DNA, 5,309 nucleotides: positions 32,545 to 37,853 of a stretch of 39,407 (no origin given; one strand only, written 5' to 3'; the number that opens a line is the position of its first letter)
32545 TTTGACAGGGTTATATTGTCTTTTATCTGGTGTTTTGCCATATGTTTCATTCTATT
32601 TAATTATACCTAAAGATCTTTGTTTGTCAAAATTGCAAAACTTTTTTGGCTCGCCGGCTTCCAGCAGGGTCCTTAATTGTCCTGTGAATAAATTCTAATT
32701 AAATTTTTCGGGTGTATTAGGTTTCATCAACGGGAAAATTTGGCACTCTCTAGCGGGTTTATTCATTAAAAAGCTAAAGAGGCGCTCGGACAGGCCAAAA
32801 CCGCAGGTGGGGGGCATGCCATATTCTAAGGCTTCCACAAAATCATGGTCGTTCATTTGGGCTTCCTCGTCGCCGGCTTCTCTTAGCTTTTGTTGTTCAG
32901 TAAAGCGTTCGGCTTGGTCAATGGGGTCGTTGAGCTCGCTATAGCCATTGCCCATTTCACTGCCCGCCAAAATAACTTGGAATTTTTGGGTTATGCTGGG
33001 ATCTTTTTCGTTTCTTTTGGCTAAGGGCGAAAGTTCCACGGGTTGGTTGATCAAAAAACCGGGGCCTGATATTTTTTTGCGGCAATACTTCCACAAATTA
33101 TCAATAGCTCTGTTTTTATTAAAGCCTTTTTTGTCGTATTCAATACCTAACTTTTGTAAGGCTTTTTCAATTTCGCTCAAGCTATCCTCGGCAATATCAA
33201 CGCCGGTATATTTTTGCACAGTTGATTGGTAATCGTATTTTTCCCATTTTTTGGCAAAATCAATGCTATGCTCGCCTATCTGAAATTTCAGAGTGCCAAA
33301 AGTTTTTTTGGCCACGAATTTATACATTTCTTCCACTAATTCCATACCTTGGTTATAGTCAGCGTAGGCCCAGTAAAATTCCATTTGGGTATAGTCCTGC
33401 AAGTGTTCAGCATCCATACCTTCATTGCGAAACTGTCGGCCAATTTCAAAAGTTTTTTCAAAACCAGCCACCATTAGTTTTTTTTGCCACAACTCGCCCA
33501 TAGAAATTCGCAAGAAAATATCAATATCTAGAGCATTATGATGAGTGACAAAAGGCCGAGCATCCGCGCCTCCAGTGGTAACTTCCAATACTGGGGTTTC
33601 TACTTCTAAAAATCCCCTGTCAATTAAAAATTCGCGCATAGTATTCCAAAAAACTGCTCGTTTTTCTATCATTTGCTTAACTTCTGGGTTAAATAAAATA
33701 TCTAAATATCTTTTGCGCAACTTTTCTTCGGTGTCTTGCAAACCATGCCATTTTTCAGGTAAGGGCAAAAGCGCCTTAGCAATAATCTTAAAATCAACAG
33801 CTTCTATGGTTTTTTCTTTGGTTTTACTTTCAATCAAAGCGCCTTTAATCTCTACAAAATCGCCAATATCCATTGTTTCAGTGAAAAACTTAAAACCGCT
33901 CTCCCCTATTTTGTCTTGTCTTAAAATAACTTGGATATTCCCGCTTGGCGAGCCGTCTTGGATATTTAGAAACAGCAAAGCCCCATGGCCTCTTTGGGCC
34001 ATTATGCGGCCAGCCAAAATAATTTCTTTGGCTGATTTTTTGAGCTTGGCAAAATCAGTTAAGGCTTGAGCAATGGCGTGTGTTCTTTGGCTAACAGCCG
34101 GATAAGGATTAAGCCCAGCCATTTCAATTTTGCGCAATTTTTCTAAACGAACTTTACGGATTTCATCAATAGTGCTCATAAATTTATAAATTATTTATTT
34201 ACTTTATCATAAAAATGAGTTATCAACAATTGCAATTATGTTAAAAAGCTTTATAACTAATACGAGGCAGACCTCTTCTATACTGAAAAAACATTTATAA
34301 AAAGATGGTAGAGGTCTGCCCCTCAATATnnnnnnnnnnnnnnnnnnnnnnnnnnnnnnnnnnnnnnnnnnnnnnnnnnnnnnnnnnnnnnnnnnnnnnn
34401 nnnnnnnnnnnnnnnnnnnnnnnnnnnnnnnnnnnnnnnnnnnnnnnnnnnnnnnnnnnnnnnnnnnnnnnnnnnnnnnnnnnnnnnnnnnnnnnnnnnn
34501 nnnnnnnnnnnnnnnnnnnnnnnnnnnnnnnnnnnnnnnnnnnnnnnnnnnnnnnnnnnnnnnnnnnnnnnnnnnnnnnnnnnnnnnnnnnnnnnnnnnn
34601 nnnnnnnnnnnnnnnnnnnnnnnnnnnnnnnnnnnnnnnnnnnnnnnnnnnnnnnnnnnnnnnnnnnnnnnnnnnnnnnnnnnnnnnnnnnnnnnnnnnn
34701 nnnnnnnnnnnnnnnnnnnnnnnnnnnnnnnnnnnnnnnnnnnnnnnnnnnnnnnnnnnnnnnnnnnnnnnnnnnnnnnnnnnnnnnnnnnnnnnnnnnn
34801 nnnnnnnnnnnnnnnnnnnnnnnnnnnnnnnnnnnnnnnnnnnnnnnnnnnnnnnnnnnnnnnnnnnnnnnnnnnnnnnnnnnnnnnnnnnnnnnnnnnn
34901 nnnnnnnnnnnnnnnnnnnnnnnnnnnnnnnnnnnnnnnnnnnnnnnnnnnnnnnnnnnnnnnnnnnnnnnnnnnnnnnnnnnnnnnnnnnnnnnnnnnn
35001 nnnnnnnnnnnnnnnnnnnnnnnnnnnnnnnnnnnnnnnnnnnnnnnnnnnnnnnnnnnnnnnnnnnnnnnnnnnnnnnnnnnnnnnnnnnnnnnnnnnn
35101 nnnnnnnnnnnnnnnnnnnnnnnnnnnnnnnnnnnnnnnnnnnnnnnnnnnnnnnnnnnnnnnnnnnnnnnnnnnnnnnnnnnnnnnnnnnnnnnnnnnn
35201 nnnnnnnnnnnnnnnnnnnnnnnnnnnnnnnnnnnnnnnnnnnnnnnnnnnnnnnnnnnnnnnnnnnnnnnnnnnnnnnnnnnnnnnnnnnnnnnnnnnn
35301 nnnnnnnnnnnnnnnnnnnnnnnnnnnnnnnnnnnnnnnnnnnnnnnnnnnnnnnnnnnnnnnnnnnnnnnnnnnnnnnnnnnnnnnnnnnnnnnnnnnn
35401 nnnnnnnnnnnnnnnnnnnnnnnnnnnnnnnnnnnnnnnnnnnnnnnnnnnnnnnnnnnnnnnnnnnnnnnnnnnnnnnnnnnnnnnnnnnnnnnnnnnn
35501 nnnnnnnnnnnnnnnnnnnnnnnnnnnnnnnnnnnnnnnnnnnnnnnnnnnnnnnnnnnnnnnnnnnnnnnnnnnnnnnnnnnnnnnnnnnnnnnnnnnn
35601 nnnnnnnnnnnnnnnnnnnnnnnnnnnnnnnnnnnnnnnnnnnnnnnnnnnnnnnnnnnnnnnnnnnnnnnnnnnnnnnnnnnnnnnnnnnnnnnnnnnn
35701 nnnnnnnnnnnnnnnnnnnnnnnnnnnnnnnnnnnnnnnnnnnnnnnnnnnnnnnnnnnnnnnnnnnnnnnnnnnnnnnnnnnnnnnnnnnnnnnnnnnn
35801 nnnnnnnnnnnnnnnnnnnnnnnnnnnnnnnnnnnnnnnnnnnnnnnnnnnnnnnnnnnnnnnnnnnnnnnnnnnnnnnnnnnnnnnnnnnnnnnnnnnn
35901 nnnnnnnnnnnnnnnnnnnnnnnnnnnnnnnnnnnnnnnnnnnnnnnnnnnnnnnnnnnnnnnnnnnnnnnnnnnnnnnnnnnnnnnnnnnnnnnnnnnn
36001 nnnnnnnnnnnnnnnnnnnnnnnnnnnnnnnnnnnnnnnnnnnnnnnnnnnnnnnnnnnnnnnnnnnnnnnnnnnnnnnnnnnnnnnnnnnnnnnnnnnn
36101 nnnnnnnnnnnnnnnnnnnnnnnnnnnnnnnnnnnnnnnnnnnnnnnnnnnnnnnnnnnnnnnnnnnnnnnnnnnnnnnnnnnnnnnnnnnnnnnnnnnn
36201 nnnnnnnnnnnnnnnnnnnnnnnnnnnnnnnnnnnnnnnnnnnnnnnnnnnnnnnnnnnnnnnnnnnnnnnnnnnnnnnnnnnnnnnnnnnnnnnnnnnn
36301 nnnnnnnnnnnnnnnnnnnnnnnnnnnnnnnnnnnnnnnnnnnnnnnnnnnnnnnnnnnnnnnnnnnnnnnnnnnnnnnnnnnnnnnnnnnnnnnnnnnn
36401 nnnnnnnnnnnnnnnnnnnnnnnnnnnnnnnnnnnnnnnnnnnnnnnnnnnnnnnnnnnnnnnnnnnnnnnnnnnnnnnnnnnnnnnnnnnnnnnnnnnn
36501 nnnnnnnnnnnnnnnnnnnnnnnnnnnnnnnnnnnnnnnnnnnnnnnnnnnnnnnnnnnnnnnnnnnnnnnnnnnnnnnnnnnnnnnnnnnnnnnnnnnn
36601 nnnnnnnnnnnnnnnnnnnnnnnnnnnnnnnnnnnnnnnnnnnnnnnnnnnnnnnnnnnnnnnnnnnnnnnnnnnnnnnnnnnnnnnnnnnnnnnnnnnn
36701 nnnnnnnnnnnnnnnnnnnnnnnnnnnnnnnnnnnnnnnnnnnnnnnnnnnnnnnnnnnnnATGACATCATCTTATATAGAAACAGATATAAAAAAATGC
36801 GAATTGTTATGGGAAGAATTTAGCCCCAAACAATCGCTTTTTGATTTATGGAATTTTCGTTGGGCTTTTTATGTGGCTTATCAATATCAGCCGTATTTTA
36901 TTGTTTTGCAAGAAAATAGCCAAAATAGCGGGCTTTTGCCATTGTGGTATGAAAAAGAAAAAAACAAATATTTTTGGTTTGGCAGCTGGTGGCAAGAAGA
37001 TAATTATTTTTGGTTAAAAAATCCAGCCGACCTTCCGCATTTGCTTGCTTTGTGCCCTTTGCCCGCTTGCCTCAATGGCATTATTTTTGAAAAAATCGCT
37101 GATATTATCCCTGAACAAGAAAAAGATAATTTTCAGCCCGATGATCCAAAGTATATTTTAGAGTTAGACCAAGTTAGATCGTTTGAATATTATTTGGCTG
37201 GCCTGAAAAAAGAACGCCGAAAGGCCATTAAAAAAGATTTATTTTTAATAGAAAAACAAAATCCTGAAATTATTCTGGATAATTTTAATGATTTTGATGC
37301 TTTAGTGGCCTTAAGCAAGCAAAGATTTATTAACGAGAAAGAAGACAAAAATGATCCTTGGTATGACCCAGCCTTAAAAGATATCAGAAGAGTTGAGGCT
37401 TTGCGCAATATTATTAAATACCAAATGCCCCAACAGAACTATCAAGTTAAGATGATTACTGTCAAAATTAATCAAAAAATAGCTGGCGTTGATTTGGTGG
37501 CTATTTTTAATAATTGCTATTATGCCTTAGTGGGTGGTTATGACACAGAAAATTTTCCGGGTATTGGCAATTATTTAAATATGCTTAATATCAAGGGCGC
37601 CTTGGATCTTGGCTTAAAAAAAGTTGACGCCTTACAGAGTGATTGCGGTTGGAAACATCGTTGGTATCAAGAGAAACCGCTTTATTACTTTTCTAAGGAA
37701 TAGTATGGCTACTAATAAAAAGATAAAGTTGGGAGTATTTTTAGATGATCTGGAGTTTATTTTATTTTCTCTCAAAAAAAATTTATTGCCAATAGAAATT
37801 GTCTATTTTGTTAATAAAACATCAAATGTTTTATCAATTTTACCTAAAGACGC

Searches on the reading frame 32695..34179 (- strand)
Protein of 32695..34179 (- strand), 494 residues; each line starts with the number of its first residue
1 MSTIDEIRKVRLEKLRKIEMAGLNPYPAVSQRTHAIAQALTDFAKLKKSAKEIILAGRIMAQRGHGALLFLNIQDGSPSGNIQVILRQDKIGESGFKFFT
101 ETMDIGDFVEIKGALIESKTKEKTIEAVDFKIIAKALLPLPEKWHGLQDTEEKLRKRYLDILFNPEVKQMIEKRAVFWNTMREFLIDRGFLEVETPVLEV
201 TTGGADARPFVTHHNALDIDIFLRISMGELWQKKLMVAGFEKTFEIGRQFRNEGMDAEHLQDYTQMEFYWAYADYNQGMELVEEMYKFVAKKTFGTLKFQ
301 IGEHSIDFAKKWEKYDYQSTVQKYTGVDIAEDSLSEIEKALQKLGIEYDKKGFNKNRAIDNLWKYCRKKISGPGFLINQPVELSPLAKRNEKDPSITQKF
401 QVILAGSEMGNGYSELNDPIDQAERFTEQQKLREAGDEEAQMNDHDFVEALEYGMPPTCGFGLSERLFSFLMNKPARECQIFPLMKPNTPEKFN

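Call 19: search_protein_families(library=pfam, proteins=[window:32695-34179:-], max_evalue=0.001)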
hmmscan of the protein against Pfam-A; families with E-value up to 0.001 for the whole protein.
window:32695-34179:- (494 aa): 3 families
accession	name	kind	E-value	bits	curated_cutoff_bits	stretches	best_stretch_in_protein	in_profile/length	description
PF00152.25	tRNA-synt_2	-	8.4e-71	239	25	1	150-485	2-307/308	tRNA synthetases class II (D, K and N)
PF01336.31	tRNA_anti-codon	-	5.2e-10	39.5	27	1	54-133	2-75/75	OB-fold nucleic acid binding domain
PF01409.25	tRNA-synt_2d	-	2.4e-05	24.4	19.8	1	221-310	81-171/246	tRNA synthetases class II core domain (F)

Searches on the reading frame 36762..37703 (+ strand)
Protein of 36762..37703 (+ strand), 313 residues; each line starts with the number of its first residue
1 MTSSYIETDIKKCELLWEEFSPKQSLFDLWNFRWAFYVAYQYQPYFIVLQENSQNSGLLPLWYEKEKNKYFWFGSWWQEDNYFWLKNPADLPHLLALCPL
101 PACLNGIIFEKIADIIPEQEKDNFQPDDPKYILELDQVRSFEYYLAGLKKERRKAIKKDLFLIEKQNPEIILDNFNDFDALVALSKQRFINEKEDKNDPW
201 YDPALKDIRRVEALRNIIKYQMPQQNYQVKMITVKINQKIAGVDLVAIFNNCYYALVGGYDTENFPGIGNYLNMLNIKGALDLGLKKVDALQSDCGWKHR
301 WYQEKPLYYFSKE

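Call 46: search_protein_families(library=pfam, proteins=[window:36762-37703:+], max_evalue=0.001)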
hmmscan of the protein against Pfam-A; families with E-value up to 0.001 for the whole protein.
window:36762-37703:+ (313 aa): 1 family
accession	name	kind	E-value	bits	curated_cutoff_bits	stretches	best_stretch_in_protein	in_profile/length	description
PF13480.13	Acetyltransf_6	-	1.9e-06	28.5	22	1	173-298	26-142/143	Acetyltransferase (GNAT) domain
